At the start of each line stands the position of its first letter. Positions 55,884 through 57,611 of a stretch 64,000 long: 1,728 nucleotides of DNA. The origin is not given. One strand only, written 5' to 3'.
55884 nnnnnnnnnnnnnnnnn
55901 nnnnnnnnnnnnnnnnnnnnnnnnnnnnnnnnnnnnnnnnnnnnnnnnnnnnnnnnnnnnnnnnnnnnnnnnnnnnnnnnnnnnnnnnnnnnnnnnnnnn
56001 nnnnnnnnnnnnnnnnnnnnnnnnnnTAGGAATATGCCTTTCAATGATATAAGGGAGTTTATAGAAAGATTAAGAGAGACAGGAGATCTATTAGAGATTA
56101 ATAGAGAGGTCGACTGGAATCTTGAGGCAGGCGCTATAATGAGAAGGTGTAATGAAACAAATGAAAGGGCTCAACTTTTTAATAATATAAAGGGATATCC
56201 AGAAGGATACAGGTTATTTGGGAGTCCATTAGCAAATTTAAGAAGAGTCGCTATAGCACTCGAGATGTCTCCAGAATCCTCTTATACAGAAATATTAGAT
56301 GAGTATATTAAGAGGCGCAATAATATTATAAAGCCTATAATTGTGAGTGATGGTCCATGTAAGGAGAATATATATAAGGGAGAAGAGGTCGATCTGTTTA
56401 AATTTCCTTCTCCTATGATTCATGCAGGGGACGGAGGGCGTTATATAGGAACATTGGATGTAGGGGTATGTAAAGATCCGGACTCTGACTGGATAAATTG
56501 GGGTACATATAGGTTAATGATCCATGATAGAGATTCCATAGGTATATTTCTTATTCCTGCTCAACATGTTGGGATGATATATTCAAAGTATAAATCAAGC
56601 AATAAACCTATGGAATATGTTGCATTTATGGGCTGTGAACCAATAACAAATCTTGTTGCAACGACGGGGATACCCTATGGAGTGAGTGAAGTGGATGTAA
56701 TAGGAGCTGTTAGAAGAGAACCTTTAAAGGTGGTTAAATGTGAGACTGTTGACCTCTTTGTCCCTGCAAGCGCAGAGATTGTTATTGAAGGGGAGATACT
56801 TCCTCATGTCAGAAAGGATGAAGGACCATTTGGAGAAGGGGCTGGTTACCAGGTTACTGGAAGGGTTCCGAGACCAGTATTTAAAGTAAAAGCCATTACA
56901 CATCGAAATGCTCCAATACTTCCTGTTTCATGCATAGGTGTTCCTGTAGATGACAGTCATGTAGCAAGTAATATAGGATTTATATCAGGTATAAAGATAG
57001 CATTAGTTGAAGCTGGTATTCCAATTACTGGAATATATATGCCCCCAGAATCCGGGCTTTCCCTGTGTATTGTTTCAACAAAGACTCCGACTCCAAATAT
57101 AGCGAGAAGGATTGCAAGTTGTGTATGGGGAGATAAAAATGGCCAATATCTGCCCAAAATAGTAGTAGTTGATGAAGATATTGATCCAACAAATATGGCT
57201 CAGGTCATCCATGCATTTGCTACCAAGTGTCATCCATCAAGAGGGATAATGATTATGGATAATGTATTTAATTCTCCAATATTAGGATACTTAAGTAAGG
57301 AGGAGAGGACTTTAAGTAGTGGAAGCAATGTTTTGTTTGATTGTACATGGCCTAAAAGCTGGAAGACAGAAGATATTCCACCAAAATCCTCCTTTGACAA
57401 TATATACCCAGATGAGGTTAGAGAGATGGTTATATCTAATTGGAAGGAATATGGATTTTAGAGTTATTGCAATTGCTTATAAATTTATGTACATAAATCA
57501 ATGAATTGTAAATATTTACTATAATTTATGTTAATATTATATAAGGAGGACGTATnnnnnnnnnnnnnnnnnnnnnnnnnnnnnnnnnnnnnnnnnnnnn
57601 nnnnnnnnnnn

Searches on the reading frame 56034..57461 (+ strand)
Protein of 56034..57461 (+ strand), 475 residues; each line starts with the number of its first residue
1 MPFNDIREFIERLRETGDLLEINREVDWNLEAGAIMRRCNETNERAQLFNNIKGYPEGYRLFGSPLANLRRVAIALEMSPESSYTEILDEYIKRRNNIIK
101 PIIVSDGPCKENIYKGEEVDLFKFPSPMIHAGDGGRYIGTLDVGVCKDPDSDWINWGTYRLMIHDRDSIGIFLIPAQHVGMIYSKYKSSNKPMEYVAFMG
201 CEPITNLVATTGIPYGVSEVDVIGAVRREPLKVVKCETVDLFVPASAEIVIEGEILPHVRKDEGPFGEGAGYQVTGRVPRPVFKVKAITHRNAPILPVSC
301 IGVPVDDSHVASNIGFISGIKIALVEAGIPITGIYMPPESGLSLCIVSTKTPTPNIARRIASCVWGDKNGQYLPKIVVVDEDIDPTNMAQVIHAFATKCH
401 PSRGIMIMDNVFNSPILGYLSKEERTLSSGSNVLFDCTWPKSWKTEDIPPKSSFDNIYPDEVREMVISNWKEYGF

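Call 7: search_protein_families(library=pfam, proteins=[window:56034-57461:+])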
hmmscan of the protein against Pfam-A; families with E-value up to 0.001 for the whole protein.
window:56034-57461:+ (475 aa): 3 families
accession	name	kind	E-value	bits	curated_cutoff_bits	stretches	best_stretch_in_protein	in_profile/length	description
PF01977.22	UbiD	-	2.1e-64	216.9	23.3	1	105-302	6-204/206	3-octaprenyl-4-hydroxybenzoate carboxy-lyase Rift-related domain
PF20696.2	UbiD_C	-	2.1e-21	76.6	24.2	1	315-437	5-127/127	3-octaprenyl-4-hydroxybenzoate carboxy-lyase C-terminal domain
PF20695.2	UbiD_N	-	1.9e-20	73.2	24.3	1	10-89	1-76/78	3-octaprenyl-4-hydroxybenzoate carboxy-lyase N-terminal domain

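Call 53: search_protein_families(library=ncbifam, proteins=[window:56034-57461:+], max_evalue=1e-10)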
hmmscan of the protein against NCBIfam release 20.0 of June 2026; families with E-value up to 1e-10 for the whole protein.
window:56034-57461:+ (475 aa): 7 families
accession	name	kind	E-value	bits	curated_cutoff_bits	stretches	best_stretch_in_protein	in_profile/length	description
TIGR02723.1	phenyl_P_alpha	equivalog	6.2e-117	391.2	564.6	1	6-475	10-481/485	phenylphosphate carboxylase subunit alpha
NF041219.1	BagN_FevL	exception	2.7e-93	313.1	1000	1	3-471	17-501/502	bagremycin/ferroverdin biosynthesis UbiD family decarboxylase BagN/FevL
TIGR00148.1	TIGR00148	subfamily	1.8e-90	303.8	244.85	1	6-424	1-425/438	UbiD family decarboxylase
NF041204.1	VdcC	exception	1.8e-79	267.4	650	1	4-442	2-440/467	non-oxidative hydroxyarylic acid decarboxylases subunit C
TIGR02724.1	phenyl_P_beta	equivalog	3.1e-72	243.5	468.95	1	5-474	2-470/472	phenylphosphate carboxylase subunit beta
TIGR03701.1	mena_SCO4490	equivalog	9.4e-63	212.4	495.9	1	8-412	1-418/433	menaquinone biosynthesis decarboxylase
NF008175.0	PRK10922.1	equivalog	6.7e-44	150.2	788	1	1-438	4-456/497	4-hydroxy-3-polyprenylbenzoate decarboxylase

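Call 82: search_solved_structures(query=window:56034-57461:+, max_evalue=1e-30)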
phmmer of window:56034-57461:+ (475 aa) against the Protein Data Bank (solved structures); distinct sequences matched with E-value up to 1e-30: 37.
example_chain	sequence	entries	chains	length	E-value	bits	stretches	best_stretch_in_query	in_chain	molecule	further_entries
7abn_D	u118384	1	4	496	2.5e-87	296.8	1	5-475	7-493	UbiD-like decarboxylase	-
4ip2_A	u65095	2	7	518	2.9e-87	296.5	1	5-475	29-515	Aromatic Acid Decarboxylase | PA0254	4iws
7abo_C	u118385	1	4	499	4.6e-87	295.9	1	5-475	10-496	UbiD-like decarboxylase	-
8crd_A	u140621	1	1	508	9.5e-85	288.2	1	6-475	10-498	Ferulic acid decarboxylase 1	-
6tie_AAA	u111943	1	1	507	8.6e-84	285.1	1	6-475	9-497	Ferulic acid decarboxylase 1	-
6tib_AAA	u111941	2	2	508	8.7e-84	285.1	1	6-475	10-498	Ferulic acid decarboxylase 1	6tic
7nf3_A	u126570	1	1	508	1.6e-83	284.1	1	6-475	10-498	Ferulic acid decarboxylase 1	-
4za4_A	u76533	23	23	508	2.3e-83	283.7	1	6-475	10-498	Fdc1 | Putative uncharacterized protein An03g06590 | A niger Fdc1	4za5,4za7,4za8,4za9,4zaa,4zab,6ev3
6r2z_A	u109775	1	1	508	2.3e-83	283.7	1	6-475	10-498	Ferulic acid decarboxylase 1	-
8oeh_A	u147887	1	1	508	3.1e-83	283.2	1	6-475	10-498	Ferulic acid decarboxylase 1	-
6ev9_A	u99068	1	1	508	5.8e-83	282.4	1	6-475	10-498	Ferulic acid decarboxylase 1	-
6ev8_A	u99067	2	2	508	5.9e-83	282.3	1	6-475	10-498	Ferulic acid decarboxylase 1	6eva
8oed_A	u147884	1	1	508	5.9e-83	282.3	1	6-475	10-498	Ferulic acid decarboxylase 1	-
6ev5_A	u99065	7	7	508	5.9e-83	282.3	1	6-475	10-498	Ferulic acid decarboxylase 1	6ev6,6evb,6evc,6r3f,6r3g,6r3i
6ev7_A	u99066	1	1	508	5.9e-83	282.3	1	6-475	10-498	Ferulic acid decarboxylase 1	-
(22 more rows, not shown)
